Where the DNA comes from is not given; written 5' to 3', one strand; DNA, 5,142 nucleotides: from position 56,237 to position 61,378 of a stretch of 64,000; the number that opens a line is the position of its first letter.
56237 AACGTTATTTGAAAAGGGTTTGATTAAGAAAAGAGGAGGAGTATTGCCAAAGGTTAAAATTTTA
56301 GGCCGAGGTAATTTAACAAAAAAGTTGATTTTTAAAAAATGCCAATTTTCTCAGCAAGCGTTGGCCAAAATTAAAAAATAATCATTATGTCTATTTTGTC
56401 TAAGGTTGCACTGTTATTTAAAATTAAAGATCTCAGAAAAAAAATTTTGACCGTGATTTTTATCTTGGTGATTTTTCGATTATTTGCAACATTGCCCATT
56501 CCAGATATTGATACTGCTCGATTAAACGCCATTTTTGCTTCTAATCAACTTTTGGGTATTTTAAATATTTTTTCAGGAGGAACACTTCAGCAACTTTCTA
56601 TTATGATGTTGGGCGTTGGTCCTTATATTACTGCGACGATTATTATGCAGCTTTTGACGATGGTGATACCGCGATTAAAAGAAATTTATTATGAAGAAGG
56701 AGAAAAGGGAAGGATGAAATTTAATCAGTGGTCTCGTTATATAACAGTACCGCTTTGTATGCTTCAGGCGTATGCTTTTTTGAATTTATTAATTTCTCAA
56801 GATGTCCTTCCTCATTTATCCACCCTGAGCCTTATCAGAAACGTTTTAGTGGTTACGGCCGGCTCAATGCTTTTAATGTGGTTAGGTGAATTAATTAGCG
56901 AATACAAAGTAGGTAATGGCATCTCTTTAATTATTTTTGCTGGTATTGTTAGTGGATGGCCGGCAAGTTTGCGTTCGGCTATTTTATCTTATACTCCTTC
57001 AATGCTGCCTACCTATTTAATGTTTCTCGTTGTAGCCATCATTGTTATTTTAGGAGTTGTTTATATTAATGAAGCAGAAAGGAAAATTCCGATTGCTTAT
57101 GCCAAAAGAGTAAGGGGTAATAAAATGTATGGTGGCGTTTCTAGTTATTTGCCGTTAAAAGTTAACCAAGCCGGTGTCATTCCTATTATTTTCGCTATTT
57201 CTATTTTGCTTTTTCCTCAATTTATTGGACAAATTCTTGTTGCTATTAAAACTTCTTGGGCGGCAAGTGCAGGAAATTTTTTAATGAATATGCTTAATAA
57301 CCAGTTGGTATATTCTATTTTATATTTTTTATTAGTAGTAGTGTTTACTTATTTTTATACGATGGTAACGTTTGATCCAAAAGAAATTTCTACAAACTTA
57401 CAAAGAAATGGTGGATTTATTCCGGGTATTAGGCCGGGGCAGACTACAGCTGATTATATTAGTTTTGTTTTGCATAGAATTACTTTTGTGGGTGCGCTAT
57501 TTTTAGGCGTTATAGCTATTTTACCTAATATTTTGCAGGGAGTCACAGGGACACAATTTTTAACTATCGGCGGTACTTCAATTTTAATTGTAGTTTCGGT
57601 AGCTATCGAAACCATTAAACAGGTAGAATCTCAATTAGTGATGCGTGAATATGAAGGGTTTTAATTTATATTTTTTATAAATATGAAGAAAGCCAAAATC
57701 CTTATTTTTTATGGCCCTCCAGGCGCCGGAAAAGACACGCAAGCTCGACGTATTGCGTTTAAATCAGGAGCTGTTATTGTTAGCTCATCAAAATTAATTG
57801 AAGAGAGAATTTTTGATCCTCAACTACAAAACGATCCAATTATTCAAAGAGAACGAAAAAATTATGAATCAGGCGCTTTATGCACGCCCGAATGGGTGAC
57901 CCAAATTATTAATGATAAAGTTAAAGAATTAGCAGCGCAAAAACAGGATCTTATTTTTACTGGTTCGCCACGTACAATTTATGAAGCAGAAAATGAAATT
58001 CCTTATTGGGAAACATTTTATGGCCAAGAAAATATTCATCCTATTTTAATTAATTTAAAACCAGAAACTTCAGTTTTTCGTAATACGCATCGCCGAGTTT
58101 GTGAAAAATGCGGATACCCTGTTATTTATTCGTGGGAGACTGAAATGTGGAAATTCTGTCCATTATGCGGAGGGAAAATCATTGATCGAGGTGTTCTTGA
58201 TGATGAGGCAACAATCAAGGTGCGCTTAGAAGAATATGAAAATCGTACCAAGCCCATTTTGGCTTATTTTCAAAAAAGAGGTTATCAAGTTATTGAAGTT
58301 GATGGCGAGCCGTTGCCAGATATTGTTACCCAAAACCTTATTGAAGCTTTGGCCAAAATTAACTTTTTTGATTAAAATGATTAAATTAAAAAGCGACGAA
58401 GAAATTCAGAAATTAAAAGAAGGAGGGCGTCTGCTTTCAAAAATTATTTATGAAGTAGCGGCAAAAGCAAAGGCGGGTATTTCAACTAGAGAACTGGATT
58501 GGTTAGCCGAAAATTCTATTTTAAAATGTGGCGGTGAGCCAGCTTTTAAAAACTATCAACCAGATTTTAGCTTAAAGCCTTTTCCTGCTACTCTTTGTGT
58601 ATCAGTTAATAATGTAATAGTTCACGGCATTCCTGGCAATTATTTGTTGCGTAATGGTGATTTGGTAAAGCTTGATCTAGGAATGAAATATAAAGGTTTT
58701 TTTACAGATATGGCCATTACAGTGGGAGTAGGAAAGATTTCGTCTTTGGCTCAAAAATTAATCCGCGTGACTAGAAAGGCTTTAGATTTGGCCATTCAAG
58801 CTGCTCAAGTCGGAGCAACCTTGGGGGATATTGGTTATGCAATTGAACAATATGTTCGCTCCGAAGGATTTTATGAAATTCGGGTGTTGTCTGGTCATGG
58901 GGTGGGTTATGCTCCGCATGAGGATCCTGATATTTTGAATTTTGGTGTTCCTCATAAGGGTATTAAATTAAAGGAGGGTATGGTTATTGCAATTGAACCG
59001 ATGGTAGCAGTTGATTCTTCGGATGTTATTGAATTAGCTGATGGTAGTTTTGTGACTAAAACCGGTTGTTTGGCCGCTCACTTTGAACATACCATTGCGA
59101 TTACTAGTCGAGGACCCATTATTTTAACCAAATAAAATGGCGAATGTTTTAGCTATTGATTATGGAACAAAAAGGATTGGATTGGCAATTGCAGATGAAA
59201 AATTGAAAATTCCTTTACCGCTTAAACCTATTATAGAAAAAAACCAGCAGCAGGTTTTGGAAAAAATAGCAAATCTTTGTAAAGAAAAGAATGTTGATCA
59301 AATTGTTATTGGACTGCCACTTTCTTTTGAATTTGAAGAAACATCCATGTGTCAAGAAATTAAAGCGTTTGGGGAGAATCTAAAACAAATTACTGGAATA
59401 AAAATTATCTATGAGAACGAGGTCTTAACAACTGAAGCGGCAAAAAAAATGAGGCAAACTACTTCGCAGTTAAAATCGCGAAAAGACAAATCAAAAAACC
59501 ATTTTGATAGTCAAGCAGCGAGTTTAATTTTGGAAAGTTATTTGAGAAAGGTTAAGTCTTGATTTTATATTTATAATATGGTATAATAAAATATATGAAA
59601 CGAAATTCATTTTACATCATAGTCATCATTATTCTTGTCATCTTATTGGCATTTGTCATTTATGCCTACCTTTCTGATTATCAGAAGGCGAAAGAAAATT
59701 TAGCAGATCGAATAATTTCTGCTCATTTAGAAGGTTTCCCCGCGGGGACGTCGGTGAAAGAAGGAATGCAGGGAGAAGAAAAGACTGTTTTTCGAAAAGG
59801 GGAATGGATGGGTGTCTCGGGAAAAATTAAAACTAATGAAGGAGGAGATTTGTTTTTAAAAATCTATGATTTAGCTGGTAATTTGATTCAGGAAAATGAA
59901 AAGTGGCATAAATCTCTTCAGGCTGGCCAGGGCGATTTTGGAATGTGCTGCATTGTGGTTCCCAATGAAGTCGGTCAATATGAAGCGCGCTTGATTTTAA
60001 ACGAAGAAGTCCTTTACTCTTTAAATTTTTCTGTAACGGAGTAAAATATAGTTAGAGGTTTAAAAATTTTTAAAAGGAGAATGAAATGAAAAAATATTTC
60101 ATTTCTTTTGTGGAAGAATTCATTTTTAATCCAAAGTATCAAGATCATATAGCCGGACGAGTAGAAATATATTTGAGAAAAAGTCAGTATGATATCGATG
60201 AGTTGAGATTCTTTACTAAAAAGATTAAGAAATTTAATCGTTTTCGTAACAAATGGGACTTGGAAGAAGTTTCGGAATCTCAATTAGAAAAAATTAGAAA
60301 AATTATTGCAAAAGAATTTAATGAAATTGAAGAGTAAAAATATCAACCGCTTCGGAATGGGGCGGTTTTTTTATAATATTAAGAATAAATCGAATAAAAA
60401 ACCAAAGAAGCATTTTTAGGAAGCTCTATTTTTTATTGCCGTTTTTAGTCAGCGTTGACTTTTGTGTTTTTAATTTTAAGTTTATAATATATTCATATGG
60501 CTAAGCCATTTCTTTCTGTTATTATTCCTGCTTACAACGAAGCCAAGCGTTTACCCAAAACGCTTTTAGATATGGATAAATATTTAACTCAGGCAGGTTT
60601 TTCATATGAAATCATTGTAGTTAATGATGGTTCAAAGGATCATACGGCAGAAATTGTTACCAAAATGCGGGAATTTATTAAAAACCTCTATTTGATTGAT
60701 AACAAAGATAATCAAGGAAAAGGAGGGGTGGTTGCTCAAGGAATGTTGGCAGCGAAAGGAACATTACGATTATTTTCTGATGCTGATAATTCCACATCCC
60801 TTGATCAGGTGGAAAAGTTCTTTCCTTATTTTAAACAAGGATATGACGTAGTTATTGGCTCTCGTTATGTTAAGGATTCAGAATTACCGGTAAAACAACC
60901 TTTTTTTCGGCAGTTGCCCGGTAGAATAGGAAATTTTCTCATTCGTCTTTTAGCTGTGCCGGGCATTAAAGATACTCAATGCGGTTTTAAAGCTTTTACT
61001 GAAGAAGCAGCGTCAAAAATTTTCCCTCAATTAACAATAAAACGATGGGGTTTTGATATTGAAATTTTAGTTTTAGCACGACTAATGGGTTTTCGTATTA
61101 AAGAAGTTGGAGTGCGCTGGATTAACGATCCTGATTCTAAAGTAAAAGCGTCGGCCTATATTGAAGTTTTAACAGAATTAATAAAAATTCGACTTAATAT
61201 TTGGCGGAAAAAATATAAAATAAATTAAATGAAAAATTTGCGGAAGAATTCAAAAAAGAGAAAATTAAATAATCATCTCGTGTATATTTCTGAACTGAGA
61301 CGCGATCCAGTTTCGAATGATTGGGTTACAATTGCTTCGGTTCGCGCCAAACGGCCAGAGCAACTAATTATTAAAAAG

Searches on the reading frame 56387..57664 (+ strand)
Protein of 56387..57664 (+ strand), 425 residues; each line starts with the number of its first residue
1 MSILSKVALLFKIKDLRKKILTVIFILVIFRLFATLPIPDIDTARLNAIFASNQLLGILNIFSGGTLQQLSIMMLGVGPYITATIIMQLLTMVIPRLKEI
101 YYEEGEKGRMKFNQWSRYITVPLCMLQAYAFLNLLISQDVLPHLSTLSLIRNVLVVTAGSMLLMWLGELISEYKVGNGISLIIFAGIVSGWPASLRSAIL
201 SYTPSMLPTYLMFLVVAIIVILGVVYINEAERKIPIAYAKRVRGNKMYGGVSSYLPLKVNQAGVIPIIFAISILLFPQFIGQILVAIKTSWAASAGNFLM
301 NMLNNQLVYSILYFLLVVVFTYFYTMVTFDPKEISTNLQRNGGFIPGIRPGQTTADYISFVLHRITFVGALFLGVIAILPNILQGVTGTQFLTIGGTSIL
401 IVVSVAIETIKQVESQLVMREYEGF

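Call 44: search_protein_families(library=pfam, proteins=[window:56387-57664:+], max_evalue=0.00001)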
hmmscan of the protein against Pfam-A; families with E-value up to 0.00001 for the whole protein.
window:56387-57664:+ (425 aa): 1 family
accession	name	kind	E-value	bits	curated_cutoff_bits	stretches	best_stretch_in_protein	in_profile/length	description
PF00344.25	SecY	-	1e-106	357.2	32.2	1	71-410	1-306/306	SecY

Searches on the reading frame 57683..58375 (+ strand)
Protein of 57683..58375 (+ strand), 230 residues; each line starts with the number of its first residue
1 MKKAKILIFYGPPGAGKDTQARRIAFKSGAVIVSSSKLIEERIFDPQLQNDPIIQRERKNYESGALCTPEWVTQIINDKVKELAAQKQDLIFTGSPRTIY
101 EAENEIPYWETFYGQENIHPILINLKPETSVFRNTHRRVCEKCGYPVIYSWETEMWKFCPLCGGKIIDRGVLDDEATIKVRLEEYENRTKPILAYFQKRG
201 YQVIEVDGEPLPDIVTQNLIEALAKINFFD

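Call 44: search_protein_families(library=pfam, proteins=[window:57683-58375:+], max_evalue=0.00001)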
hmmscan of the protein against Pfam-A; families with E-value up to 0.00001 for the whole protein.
window:57683-58375:+ (230 aa): 2 families
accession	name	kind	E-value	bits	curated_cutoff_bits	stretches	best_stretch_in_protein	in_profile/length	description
PF00406.28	ADK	-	5e-17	62.9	26.8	1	10-200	2-150/151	Adenylate kinase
PF13207.12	AAA_17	-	2.3e-08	34.9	27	1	10-129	1-114/136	AAA domain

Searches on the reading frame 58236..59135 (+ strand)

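Call 44: search_protein_families(library=pfam, proteins=[window:58236-59135:+], max_evalue=0.00001)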
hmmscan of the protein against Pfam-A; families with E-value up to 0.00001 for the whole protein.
window:58236-59135:+ (299 aa): 1 family
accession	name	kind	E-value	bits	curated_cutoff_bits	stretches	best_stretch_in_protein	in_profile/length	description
PF00557.29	Peptidase_M24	-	5.1e-43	147.7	23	1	59-290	2-207/208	Metallopeptidase family M24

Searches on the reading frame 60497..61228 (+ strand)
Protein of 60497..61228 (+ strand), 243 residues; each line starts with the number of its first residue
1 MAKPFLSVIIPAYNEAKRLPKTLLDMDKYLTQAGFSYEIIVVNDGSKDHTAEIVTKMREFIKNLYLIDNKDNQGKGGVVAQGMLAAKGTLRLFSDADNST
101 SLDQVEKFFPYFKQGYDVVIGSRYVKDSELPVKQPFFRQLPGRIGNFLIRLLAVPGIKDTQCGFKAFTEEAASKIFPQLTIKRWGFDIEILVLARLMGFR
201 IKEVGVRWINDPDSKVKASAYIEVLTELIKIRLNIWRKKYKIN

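Call 44: search_protein_families(library=pfam, proteins=[window:60497-61228:+], max_evalue=0.00001)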
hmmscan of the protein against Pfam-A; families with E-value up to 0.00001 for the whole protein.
window:60497-61228:+ (243 aa): 3 families
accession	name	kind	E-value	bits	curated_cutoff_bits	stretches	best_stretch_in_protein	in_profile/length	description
PF00535.33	Glycos_transf_2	-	5.9e-28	98.3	23.3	1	7-176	1-168/168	Glycosyl transferase family 2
PF10111.15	Glyco_tranf_2_2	-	1.9e-08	34.5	27.3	1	7-108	1-102/276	Glycosyltransferase like family 2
PF13641.12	Glyco_tranf_2_3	-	3.1e-06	27.8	27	1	6-126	3-126/230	Glycosyltransferase like family 2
